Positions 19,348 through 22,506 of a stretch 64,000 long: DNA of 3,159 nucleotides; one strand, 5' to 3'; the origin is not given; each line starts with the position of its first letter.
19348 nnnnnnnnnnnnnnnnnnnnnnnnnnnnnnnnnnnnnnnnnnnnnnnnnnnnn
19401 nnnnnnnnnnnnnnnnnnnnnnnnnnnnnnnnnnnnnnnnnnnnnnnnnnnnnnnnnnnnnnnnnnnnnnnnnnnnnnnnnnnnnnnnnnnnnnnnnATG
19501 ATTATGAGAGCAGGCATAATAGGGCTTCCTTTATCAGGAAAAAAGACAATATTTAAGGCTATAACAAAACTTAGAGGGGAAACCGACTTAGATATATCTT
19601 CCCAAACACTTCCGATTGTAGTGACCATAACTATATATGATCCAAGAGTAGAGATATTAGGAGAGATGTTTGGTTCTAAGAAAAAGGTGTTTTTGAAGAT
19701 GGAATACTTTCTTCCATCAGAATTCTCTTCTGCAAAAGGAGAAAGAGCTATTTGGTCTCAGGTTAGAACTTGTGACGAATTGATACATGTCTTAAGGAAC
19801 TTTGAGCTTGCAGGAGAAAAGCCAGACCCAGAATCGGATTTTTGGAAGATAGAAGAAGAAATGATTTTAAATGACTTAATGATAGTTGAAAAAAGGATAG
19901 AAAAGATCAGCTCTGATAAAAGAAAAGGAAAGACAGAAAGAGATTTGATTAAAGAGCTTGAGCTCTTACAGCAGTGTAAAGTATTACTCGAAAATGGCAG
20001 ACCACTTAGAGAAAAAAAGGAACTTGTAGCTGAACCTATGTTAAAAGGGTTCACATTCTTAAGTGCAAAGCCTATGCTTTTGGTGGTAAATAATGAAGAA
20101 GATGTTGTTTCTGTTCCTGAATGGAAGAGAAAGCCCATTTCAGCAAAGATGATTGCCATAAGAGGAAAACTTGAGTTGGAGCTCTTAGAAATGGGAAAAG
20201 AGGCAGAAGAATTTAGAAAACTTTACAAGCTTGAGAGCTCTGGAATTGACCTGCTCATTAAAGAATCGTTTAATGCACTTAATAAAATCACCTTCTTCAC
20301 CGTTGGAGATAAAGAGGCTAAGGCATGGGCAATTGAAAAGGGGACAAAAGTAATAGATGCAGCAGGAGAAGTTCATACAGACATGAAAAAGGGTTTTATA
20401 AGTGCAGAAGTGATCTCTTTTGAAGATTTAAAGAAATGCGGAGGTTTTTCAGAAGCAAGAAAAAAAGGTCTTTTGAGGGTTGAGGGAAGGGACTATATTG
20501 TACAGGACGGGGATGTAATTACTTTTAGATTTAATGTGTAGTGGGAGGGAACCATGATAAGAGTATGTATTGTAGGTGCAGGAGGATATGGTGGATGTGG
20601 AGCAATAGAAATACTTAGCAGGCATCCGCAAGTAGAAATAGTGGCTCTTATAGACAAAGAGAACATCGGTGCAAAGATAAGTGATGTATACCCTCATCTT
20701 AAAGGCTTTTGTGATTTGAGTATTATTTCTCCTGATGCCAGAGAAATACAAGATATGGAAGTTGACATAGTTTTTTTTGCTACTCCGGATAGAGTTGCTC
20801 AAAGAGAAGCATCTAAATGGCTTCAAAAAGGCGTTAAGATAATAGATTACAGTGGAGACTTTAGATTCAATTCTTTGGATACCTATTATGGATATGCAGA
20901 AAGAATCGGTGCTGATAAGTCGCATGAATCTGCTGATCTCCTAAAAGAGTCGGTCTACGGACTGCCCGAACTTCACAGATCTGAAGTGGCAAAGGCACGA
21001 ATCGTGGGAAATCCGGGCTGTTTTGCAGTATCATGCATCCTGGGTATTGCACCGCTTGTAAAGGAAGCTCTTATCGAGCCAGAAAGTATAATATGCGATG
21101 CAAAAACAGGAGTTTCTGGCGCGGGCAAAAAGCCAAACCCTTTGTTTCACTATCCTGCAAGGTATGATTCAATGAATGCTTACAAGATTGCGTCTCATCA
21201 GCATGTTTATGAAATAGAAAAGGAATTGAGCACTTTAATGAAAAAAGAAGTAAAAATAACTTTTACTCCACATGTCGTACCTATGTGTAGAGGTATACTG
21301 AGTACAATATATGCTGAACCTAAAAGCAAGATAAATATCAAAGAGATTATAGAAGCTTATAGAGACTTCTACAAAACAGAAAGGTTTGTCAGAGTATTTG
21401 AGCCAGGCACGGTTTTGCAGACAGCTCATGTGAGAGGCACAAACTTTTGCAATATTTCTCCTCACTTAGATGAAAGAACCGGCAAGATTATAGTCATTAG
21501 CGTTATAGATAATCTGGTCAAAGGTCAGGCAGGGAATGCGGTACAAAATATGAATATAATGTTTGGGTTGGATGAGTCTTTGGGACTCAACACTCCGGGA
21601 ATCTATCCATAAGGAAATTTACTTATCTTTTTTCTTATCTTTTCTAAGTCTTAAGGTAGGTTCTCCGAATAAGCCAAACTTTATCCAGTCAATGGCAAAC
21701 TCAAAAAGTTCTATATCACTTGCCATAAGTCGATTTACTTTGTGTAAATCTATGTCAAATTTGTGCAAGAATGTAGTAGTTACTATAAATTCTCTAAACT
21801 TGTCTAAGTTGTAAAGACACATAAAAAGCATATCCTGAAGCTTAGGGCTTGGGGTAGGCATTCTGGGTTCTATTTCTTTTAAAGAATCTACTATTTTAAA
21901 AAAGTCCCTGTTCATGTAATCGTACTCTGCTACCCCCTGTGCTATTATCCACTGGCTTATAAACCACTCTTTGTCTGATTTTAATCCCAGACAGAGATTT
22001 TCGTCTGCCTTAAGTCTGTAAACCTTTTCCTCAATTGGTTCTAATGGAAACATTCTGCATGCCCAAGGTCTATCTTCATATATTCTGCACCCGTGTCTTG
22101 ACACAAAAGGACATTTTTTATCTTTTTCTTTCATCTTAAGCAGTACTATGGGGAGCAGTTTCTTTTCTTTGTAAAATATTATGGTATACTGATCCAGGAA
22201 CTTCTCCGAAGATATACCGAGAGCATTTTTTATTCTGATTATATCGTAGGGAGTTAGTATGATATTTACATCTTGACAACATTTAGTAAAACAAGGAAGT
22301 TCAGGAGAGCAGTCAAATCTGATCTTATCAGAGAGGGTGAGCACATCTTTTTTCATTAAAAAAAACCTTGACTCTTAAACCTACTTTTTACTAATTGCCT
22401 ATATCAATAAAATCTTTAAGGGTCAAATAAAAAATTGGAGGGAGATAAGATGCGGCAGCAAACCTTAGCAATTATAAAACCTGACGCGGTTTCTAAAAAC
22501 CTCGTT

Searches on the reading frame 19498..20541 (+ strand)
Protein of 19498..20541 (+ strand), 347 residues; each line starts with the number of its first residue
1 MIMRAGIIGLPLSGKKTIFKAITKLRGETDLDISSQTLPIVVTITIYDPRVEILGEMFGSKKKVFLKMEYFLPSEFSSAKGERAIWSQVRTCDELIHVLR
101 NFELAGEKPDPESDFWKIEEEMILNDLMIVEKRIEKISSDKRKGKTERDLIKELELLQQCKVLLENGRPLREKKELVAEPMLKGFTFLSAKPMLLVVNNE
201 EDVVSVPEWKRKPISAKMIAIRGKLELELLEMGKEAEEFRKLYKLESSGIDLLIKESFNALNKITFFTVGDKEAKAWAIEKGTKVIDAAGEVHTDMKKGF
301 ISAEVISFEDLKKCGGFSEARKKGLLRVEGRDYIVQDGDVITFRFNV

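Call 7: search_protein_families(library=ncbifam, proteins=[window:19498-20541:+])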
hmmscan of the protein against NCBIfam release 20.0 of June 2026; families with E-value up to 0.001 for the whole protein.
window:19498-20541:+ (347 aa): 2 families
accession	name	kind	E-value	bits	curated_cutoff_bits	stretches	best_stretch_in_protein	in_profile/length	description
TIGR00092.1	TIGR00092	equivalog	5e-64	216.7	279.2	1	1-347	1-368/368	redox-regulated ATPase YchF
NF007171.0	PRK09602.1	subfamily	0.00024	20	387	0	247-303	303-370/397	YchF-related putative GTPase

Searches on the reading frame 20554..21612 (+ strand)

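Call 63: search_protein_families(library=pfam, proteins=[window:20554-21612:+], max_evalue=0.00001)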
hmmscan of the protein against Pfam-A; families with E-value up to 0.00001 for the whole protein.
window:20554-21612:+ (352 aa): 3 families
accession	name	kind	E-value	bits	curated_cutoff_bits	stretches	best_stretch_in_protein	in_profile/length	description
PF22698.1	Semialdhyde_dhC_1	-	1.6e-59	200.9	27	1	156-320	1-165/165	Semialdehyde dehydrogenase, dimerisation domain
PF01118.30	Semialdhyde_dh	-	8e-27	94.5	26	1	3-147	1-120/121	Semialdehyde dehydrogenase, NAD binding domain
PF02774.23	Semialdhyde_dhC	-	1.6e-25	90.8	26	1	166-323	2-184/184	Semialdehyde dehydrogenase, dimerisation domain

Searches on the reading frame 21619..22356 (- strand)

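Call 63: search_protein_families(library=pfam, proteins=[window:21619-22356:-], max_evalue=0.00001)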
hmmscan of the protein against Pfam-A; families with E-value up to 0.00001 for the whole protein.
window:21619-22356:- (245 aa): 1 family
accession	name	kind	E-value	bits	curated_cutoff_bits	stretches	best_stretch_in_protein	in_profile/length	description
PF03692.20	CxxCxxCC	-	6.4e-11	43.2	23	1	18-109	4-73/85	Putative zinc- or iron-chelating domain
